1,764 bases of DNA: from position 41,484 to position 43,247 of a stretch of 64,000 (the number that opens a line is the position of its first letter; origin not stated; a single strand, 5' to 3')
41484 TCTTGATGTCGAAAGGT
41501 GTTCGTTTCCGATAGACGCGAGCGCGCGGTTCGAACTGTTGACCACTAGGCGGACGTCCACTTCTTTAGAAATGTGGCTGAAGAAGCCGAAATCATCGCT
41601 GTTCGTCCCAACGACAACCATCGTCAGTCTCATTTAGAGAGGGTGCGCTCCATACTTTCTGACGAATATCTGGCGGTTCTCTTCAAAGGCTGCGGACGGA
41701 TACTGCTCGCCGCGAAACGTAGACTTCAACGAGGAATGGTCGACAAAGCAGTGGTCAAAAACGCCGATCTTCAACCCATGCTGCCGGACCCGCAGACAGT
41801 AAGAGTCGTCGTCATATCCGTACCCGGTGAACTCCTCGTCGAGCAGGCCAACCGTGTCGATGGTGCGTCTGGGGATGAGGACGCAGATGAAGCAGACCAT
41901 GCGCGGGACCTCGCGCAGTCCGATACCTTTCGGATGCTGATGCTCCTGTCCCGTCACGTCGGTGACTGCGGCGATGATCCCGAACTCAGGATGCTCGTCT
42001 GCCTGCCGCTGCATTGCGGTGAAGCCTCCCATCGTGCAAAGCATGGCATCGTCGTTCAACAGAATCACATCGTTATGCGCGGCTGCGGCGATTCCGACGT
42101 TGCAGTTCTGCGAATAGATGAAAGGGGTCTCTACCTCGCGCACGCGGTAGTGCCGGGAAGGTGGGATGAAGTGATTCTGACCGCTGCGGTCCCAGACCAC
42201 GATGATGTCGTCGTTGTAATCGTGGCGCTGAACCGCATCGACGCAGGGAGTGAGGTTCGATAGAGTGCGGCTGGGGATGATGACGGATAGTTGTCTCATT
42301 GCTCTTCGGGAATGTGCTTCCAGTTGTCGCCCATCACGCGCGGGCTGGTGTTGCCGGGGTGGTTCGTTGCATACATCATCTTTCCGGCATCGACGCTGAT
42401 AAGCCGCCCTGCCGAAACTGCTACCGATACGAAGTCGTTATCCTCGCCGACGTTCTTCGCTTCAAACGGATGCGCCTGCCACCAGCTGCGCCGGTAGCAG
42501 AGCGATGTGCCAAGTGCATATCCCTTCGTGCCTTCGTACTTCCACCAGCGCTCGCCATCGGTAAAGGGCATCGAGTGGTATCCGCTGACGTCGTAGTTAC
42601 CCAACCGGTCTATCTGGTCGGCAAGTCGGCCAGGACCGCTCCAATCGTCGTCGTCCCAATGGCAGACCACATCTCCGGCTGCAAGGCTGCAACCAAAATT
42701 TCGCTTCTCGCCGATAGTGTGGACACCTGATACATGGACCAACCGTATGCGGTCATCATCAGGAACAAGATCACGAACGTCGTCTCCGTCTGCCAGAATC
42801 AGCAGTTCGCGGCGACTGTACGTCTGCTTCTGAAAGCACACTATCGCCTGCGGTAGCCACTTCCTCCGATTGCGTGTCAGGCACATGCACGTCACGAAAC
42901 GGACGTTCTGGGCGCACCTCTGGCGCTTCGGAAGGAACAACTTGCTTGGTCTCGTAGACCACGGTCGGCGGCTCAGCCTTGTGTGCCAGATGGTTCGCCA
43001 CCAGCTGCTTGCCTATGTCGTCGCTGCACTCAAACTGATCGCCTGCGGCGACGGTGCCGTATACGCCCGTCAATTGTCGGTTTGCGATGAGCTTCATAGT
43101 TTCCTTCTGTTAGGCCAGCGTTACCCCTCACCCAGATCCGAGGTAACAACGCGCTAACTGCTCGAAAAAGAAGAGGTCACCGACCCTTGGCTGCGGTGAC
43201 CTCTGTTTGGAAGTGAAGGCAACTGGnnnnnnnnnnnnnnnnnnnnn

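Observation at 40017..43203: Four-gene glycosyltransferase island plus small membrane protein inserted inside the structural operon, right after the capsid terminator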

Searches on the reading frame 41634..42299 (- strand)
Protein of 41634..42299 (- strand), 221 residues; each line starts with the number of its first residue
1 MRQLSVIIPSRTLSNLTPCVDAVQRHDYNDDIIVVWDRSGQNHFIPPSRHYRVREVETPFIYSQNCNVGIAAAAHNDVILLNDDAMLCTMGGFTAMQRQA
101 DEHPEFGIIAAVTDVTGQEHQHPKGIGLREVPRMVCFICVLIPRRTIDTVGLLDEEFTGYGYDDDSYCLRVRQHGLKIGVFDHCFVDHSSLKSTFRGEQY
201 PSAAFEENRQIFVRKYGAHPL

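Call 3: search_protein_families(library=pfam, proteins=[window:41634-42299:-], max_evalue=0.1)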
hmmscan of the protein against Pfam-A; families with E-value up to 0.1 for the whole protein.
window:41634-42299:- (221 aa): 5 families
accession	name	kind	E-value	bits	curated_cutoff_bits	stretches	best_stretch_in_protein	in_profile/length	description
PF00535.33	Glycos_transf_2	-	0.0018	18.7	23.3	1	5-120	1-123/168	Glycosyl transferase family 2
PF02709.20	Glyco_transf_7C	-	0.0026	17.8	23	1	147-183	31-67/78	N-terminal domain of galactosyltransferase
PF13641.12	Glyco_tranf_2_3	-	0.0079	16.7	27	0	139-190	163-213/230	Glycosyltransferase like family 2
PF13712.12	Glyco_tranf_2_5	-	0.051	13.7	27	0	154-216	152-210/210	Glycosyltransferase like family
PF13506.12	Glyco_transf_21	-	0.054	13.4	21.7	0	65-115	21-69/174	Glycosyl transferase family 21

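Call 4: search_protein_families(library=phrogs, proteins=[window:41634-42299:-], max_evalue=0.01)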
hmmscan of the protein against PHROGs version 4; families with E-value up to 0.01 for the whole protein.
window:41634-42299:- (221 aa): 3 families
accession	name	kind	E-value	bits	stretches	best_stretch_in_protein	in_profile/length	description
phrog_2456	-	moron, auxiliary metabolic gene and host takeover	1.3e-06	29.2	1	17-177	19-178/239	glycosyltransferase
phrog_1579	-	moron, auxiliary metabolic gene and host takeover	0.0034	17.5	1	19-181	38-197/482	glycosyltransferase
phrog_29879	-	moron, auxiliary metabolic gene and host takeover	0.0091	16.5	0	121-220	118-222/239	galactosyl transferase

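Call 12: find_encoding_contigs(protein=window:41634-42299:-, flank=10000, max_places=8)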
Protein window:41634-42299:- (221 aa): 5 contigs read that carry it; 3 places shown.
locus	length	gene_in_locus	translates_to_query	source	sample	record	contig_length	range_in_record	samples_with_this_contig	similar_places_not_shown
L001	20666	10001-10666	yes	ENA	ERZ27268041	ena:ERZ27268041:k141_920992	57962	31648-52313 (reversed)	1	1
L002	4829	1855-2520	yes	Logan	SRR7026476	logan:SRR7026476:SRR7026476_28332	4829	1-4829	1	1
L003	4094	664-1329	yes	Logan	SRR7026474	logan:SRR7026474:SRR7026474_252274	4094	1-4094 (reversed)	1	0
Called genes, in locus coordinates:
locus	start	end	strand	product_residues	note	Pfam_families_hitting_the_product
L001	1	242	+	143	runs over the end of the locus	-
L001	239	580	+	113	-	-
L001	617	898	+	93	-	-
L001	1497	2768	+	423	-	PF02195:ParB_N, PF01555:N6_N4_Mtase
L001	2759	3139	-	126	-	PF11994:DUF3489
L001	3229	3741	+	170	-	PF05119:Terminase_4 (faint)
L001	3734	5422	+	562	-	PF03354:TerL_ATPase, PF20441:TerL_nuclease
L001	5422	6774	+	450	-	PF04860:Phage_portal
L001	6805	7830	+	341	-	PF04586:Peptidase_S78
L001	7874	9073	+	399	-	PF05065:Phage_capsid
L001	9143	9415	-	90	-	-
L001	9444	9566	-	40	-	-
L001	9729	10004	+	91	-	-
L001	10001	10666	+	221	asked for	-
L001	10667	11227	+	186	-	-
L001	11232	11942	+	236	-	PF00535:Glycos_transf_2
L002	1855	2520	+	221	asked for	-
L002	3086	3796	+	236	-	PF00535:Glycos_transf_2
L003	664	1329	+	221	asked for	-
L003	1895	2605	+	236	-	PF00535:Glycos_transf_2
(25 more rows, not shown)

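Call 43: search_solved_structures(query=window:41634-42299:-, max_evalue=1)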
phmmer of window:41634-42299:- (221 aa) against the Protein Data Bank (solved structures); distinct sequences matched with E-value up to 1: 3.
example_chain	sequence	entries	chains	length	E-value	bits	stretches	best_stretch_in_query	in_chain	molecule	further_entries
4ylg_A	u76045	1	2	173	0.099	15.2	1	23-88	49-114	ADP-ribosylation factor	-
4y0v_A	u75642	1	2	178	0.11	15.1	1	23-88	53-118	ADP-ribosylation factor 1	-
6a8d_A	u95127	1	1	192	0.66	12.5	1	22-87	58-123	ARF/SAR superfamily small monomeric GTP binding protein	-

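Call 73: search_protein_families(library=ncbifam, proteins=[window:41634-42299:-], max_evalue=0.01)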
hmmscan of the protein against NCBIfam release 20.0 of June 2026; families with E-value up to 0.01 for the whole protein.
window:41634-42299:- (221 aa): 1 family
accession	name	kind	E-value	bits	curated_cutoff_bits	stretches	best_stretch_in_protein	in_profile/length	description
NF050819.1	PolSacchBiosHfsG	equivalog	0.00025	20.3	500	1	82-174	118-204/302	polysaccharide biosynthesis protein HfsG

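Call 74: search_dna_similar(query=window:41634-42299:-, collection=phages, mode=protein, max_evalue=0.001, max_rows=25)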
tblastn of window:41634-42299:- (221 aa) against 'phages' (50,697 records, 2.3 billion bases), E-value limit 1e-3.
Records with a match: 2; places in all: 2; records where one place covers at least 80% of the query: 2.
Best place of each record, by identity: <60% 2.
By first word of the organism name: Bacteriophage 2.
By host as written in the record: - 2.
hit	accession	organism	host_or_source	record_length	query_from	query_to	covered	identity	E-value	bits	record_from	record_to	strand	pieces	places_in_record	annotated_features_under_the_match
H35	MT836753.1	Bacteriophage sp.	human fecal samples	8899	2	217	98%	24.1%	8e-6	52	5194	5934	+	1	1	record has no annotation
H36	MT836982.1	Bacteriophage sp.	human fecal samples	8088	3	218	98%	23.5%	8e-5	49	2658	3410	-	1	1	record has no annotation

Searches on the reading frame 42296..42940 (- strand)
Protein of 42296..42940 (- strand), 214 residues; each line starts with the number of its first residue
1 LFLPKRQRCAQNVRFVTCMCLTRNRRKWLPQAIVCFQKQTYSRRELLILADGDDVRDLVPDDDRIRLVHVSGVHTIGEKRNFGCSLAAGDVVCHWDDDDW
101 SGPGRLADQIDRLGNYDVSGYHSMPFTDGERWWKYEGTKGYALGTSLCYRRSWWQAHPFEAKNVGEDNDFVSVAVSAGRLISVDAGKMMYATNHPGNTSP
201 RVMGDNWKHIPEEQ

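Call 3: search_protein_families(library=pfam, proteins=[window:42296-42940:-], max_evalue=0.1)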
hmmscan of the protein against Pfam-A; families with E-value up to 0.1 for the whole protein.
window:42296-42940:- (214 aa): 1 family
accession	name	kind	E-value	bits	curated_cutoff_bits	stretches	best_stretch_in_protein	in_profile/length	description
PF00535.33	Glycos_transf_2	-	6e-12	46.3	23.3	1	22-182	6-160/168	Glycosyl transferase family 2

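Call 4: search_protein_families(library=phrogs, proteins=[window:42296-42940:-], max_evalue=0.01)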
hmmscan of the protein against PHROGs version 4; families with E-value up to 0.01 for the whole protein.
window:42296-42940:- (214 aa): 0 families

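Call 44: search_solved_structures(query=window:42296-42904:-, max_evalue=1)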
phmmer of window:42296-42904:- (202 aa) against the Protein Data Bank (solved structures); distinct sequences matched with E-value up to 1: 3.
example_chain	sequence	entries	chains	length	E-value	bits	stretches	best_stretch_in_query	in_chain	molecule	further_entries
5hea_A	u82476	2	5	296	0.036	17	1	10-89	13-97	Putative glycosyltransferase (GalT1)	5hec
9jma_A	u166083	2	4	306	0.43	13.5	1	6-99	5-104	GalNAc(5)-diNAcBac-PP-undecaprenol beta-1,3-glucosyltransferase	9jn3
3bcv_A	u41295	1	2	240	0.53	13.2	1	11-89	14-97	Putative glycosyltransferase protein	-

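Call 73: search_protein_families(library=ncbifam, proteins=[window:42296-42895:-], max_evalue=0.01)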
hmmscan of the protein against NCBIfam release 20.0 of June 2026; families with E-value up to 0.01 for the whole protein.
window:42296-42895:- (199 aa): 4 families
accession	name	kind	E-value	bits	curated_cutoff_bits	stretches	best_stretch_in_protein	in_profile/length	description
NF041394.1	GtaseAglG_Halo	equivalog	3.3e-05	23.3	440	1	8-89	12-98/304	glucosyl-dolichyl phosphate glucuronosyltransferase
NF047683.1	TeichurnBiosyTuaG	equivalog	6.4e-05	22.7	400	1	7-98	14-111/252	teichuronic acid biosynthesis protein TuaG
NF053739.1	GlytfEpsEBac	equivalog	0.0013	17.8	450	1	12-113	14-125/265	glycosyltransferase EpsE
NF050050.1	ProtGlycPglI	equivalog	0.0062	15.9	500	1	4-91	7-101/306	GalNAc(5)-diNAcBac-PP-undecaprenol beta-1,3-glucosyltransferase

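Call 75: search_dna_similar(query=window:42296-42895:-, collection=phages, mode=protein, max_evalue=0.001, max_rows=25)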
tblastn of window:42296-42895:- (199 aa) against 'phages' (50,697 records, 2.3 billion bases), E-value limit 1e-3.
No match.

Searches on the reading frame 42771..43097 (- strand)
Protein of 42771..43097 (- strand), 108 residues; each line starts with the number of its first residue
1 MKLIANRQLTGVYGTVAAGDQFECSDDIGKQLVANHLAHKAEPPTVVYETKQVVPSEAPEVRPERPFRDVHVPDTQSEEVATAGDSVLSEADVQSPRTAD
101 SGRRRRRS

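Call 3: search_protein_families(library=pfam, proteins=[window:42771-43097:-], max_evalue=0.1)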
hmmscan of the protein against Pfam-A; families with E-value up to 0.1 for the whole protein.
window:42771-43097:- (108 aa): 0 families

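Call 4: search_protein_families(library=phrogs, proteins=[window:42771-43097:-], max_evalue=0.01)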
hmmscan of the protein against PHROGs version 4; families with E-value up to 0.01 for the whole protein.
window:42771-43097:- (108 aa): 1 family
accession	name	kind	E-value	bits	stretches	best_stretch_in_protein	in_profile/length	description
phrog_2616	-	unknown function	1.8e-05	26.3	1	1-42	2-44/77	-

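Call 73: search_protein_families(library=ncbifam, proteins=[window:42771-43097:-], max_evalue=0.01)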
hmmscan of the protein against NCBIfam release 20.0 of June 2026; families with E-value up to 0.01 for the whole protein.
window:42771-43097:- (108 aa): 0 families
